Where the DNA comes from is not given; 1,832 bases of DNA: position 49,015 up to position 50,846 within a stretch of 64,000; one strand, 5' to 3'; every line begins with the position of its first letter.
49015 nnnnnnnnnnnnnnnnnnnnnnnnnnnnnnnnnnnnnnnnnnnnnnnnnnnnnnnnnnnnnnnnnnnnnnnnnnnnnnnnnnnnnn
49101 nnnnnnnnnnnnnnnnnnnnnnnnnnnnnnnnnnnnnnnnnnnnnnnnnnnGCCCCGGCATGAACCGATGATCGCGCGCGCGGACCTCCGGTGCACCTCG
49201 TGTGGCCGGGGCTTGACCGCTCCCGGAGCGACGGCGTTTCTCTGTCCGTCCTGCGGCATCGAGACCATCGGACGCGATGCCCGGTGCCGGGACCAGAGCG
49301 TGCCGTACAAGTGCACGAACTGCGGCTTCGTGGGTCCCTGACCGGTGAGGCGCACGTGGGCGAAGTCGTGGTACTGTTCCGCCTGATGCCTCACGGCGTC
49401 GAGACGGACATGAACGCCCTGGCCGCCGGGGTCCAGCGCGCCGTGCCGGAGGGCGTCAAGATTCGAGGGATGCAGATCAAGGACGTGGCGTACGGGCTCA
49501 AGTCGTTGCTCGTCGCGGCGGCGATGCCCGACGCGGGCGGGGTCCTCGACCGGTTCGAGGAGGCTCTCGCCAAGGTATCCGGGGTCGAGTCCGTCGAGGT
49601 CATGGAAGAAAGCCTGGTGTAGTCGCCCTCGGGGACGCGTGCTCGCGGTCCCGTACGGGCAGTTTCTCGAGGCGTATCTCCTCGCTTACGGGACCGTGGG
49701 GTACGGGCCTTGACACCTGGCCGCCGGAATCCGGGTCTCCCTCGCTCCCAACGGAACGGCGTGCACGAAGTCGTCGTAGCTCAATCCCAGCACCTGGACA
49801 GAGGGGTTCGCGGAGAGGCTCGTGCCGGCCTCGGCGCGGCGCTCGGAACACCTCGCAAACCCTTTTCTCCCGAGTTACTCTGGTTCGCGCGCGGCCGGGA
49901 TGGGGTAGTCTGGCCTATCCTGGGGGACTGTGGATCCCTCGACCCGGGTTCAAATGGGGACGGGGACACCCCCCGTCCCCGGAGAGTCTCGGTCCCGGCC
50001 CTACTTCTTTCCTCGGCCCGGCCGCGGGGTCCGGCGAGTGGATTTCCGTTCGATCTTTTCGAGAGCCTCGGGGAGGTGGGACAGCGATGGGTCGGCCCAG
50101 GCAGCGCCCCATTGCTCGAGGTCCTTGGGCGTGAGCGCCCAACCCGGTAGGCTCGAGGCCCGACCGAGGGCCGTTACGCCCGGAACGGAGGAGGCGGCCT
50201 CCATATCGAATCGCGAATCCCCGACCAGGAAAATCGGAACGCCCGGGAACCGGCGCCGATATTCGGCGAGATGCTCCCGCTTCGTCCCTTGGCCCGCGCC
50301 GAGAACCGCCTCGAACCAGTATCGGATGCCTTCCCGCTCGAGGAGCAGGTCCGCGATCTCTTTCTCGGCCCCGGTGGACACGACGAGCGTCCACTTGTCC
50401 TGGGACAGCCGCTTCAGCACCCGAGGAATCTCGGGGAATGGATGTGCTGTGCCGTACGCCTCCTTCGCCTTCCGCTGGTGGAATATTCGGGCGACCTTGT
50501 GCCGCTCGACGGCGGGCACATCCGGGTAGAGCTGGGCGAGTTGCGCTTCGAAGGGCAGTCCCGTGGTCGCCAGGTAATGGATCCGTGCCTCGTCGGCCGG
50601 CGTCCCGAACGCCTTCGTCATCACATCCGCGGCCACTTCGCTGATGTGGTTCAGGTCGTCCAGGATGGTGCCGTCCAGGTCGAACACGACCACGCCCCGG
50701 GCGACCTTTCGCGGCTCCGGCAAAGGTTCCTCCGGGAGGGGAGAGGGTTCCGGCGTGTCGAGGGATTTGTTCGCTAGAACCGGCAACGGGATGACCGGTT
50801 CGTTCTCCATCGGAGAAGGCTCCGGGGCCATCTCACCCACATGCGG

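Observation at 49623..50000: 378-nt non-coding interval with tRNA-like elements that do not assemble into a contiguous tRNA, plus a perfect 10-bp hairpin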

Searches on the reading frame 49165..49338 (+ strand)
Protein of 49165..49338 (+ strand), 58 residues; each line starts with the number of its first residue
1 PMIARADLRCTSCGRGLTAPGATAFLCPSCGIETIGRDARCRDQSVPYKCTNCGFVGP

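Call 48: search_protein_families(library=pfam, proteins=[window:49165-49338:+], max_evalue=0.01)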
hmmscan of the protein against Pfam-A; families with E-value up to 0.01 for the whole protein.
window:49165-49338:+ (58 aa): 5 families
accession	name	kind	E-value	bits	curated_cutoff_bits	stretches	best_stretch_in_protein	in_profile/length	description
PF07754.17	HVO_2753_ZBP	-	3.3e-15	56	33.2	1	10-54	1-46/46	Small zinc finger protein HVO_2753-like, Zn-binding pocket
PF23547.1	Zn_ribbon_FGT1_1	-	0.00026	20.9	27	1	8-32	3-28/35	FORGETTER1 first zinc ribbon domain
PF23548.1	Zn_ribbon_FGT1_2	-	0.0023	17.9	27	1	6-33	1-29/35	FORGETTER1 second zinc ribbon domain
PF07282.18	Cas12f1-like_TNB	-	0.0024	18.5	26.3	0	24-56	28-49/60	Cas12f1-like, TNB domain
PF13465.12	zf-H2C2_2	-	0.0053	17.5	40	0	47-55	14-22/26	Zinc-finger double domain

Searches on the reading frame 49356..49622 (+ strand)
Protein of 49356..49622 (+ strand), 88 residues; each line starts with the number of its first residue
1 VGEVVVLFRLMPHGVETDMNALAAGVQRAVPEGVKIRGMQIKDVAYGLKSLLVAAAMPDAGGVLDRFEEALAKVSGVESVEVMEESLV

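Call 11: find_related_loci(query=window:49356-49619:+, collection=genome_contigs, flank=4000)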
Query window:49356-49619:+ (88 aa) in genome_contigs; peptide patterns used: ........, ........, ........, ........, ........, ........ (x = any residue, [..] = any of these).
599 stretches matched a pattern (row limit reached: there are more); 144 encode a relative of the query (tblastn E <= 1e-3); the best 80 are kept; 80 distinct loci.
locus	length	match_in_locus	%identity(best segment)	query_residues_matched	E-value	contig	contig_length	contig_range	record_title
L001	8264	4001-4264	88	1-88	1e-47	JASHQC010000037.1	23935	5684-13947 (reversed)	MAG: Thermoplasmata archaeon isolate JOPF065 JOPF_A102_contig_39137, whole genome shotgun sequence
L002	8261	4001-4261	85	1-87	3e-46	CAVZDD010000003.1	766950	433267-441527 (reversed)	MAG: uncultured Thermoplasmata archaeon isolate MFD09222.bin.1.10 genome assembly, contig: contig_54220, whole genome sh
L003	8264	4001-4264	85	1-88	8e-46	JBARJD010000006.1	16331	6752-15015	MAG: Thermoplasmata archaeon isolate MFD06650_ilm_asm_bin24 k127_150361, whole genome shotgun sequence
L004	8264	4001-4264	83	1-88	4e-44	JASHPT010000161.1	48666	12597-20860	MAG: Thermoplasmata archaeon isolate JOPF056 JOPF_N071_contig_84796, whole genome shotgun sequence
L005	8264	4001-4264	81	1-88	9e-44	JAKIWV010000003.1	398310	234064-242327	MAG: Thermoplasmata archaeon isolate SubAcS15-31 SubAcS15-31_3, whole genome shotgun sequence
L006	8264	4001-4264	81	1-88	1e-43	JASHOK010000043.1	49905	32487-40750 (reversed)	MAG: Thermoplasmata archaeon isolate JOPF021 JOPF_A14C_contig_73226, whole genome shotgun sequence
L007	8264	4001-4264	84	1-88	2e-43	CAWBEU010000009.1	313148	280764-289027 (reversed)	MAG: uncultured Thermoplasmata archaeon isolate MFD09222.bin.2.157 genome assembly, contig: contig_68777, whole genome s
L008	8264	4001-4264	70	1-88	2e-37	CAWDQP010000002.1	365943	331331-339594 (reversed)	MAG: uncultured Thermoplasmata archaeon isolate MFD03399.bin.2.114 genome assembly, contig: contig_30869, whole genome s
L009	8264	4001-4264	72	1-88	3e-37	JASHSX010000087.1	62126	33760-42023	MAG: Thermoplasmata archaeon isolate JOPF138 JOPF_A14C_contig_76104, whole genome shotgun sequence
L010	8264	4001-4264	70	1-88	6e-37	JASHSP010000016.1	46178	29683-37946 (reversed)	MAG: Thermoplasmata archaeon isolate JOPF130 JOPF_AWAY_contig_158101, whole genome shotgun sequence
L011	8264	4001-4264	73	1-88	1e-36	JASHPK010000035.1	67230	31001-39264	MAG: Thermoplasmata archaeon isolate JOPF047 JOPF_A10C_contig_167295, whole genome shotgun sequence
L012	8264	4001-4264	70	1-88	1e-36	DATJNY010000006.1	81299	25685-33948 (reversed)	MAG TPA_asm: Thermoplasmata archaeon isolate SMAG_U14873 k141_4472489, whole genome shotgun sequence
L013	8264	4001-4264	69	1-88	1e-36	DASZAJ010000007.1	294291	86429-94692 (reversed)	MAG TPA_asm: Thermoplasmata archaeon isolate SMAG_U6385 k141_548054, whole genome shotgun sequence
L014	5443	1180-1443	69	1-88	2e-36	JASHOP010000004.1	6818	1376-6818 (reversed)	MAG: Thermoplasmata archaeon isolate JOPF026 JOPF_N143_contig_4160, whole genome shotgun sequence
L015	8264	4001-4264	65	1-88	1e-35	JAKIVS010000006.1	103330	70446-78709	MAG: Thermoplasmata archaeon isolate AcS1-3 NODE_224_length_103330_cov_13.197695, whole genome shotgun sequence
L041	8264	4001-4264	64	1-88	3e-34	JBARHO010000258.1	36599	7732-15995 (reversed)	MAG: Thermoplasmata archaeon isolate MFD06228_ilm_asm_bin8 k127_59340, whole genome shotgun sequence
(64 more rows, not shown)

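Call 48: search_protein_families(library=pfam, proteins=[window:49356-49619:+, L041:4289-5272:+], max_evalue=0.01)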
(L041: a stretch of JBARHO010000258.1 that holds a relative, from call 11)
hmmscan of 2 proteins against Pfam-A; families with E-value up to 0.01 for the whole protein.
window:49356-49619:+ (88 aa): 1 family
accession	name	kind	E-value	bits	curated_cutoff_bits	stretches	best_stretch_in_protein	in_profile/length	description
PF00736.24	EF1_GNE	-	2.6e-17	63.1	20.8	1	6-84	2-84/88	EF-1 guanine nucleotide exchange domain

L041:4289-5272:+ (328 aa): 1 family
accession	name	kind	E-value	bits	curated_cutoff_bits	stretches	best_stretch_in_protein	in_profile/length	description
PF04307.19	YdjM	-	1.4e-21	77.3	29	1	1-163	1-168/176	YdjM inner membrane protein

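Call 52: find_encoding_contigs(protein=window:49356-49622:+, flank=10000, max_places=6)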
Protein window:49356-49622:+ (88 aa): 6 contigs read that carry it; 6 places shown.
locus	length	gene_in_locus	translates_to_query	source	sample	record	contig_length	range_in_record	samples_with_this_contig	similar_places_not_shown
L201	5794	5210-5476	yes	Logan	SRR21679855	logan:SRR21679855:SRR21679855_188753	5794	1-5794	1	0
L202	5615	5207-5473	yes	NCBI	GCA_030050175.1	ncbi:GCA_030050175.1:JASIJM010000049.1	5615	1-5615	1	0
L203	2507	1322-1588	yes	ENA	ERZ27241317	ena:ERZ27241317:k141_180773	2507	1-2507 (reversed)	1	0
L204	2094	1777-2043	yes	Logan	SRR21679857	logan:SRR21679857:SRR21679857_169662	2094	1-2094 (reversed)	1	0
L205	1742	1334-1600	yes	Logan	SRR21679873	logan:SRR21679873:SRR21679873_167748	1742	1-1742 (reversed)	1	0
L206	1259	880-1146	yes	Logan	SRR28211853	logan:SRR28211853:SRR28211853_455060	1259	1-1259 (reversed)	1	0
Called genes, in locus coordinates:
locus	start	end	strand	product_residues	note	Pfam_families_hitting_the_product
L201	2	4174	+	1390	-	?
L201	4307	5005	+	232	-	-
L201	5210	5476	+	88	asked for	PF00736:EF1_GNE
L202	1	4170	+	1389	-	?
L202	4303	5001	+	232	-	-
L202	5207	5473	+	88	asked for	PF00736:EF1_GNE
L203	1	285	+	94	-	?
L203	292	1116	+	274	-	-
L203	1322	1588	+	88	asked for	PF00736:EF1_GNE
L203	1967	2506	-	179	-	?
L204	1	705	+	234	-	?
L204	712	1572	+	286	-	-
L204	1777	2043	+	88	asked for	PF00736:EF1_GNE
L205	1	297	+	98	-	?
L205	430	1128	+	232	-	-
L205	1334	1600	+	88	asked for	PF00736:EF1_GNE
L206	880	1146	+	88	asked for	PF00736:EF1_GNE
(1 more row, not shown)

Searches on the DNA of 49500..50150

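Call 5: search_rna_families(source=window, start=49500, end=50150, threshold=evalue, max_evalue=10, show_alignments=4)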
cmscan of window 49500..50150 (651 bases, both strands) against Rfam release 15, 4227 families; matches with E-value up to 10: 5.
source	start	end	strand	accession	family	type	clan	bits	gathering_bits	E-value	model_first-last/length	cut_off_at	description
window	49914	50005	-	RF03542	Flavi_ISFV_repeat_Ra_Rb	Cis-reg;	CL00131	15.2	50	7.9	1-100/100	no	Insect-Specific Flavivirus 3' UTR repeats Ra and Rb elements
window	49924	49974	+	RF02975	DUF3800-XI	Gene; sRNA;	-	14.5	37.8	1.2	1-48/48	no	DUF3800-XI RNA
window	49908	50011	+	RF02354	BjrC80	Gene; sRNA;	-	13.6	80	4.1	1-162/162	no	Bradyrhizobiaceae sRNA BjrC80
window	49916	50009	-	RF02354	BjrC80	Gene; sRNA;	-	13.1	80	5.2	1-162/162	no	Bradyrhizobiaceae sRNA BjrC80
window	50010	50104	+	RF02166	PVT1_3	Gene; lncRNA;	-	10.9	45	2.8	1-95/95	no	Pvt1 oncogene conserved region 3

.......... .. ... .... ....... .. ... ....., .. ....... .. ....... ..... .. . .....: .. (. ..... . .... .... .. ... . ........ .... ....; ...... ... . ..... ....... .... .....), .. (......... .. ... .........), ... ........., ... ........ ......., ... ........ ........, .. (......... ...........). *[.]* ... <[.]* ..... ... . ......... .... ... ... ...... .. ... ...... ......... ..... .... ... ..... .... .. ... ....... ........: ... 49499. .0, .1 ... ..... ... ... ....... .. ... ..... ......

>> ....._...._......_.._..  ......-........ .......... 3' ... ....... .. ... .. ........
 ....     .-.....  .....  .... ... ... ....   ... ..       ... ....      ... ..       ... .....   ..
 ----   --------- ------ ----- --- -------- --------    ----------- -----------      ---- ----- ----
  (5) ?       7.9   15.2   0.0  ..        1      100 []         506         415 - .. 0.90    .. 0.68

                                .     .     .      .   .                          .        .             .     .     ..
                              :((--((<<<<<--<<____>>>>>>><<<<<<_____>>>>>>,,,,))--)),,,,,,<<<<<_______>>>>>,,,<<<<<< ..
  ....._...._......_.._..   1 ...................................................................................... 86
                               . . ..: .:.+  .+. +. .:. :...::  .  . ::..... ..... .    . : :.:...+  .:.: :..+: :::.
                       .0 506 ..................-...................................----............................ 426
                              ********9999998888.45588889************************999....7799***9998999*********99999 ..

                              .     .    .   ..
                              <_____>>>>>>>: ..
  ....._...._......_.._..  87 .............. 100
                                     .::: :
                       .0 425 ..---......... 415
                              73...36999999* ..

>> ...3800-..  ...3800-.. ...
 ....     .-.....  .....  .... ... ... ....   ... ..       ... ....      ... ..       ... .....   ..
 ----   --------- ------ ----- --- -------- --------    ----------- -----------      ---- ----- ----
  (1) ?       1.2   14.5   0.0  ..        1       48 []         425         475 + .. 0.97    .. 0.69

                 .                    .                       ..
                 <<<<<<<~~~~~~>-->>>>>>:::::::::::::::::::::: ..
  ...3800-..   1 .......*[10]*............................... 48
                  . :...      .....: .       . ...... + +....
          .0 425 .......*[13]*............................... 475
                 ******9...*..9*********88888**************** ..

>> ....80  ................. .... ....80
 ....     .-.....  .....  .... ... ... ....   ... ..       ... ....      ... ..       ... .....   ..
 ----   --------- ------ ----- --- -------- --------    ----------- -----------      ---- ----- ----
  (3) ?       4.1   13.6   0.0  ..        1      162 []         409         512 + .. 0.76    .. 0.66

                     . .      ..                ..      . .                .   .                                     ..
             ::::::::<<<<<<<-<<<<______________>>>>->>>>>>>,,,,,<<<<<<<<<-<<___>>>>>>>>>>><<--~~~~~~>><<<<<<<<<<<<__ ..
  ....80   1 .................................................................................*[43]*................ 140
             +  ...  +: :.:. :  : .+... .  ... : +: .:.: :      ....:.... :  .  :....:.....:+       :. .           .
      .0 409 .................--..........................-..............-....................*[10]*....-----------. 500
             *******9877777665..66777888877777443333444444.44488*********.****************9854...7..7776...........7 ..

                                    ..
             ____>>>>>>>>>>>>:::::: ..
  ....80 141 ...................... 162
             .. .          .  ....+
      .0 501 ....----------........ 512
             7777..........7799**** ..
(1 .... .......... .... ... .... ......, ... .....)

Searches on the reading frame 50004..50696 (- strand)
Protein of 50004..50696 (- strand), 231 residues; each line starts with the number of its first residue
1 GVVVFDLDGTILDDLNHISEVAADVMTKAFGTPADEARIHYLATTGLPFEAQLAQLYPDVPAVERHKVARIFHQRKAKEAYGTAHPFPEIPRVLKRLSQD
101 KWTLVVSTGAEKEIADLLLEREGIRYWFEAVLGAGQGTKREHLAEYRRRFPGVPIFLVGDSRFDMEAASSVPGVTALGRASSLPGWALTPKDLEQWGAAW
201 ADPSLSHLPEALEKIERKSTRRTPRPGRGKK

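Call 48: search_protein_families(library=pfam, proteins=[window:50004-50696:-], max_evalue=0.01)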
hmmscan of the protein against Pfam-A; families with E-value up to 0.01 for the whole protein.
window:50004-50696:- (231 aa): 3 families
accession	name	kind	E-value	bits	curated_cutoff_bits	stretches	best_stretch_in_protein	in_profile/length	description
PF13419.12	HAD_2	-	1.1e-14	55.4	23.8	1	3-170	1-170/178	Haloacid dehalogenase-like hydrolase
PF00702.32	Hydrolase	-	4.2e-11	44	26.4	1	2-169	3-188/191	haloacid dehalogenase-like hydrolase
PF12710.13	HAD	-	5.3e-07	30.7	27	1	3-166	1-186/189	haloacid dehalogenase-like hydrolase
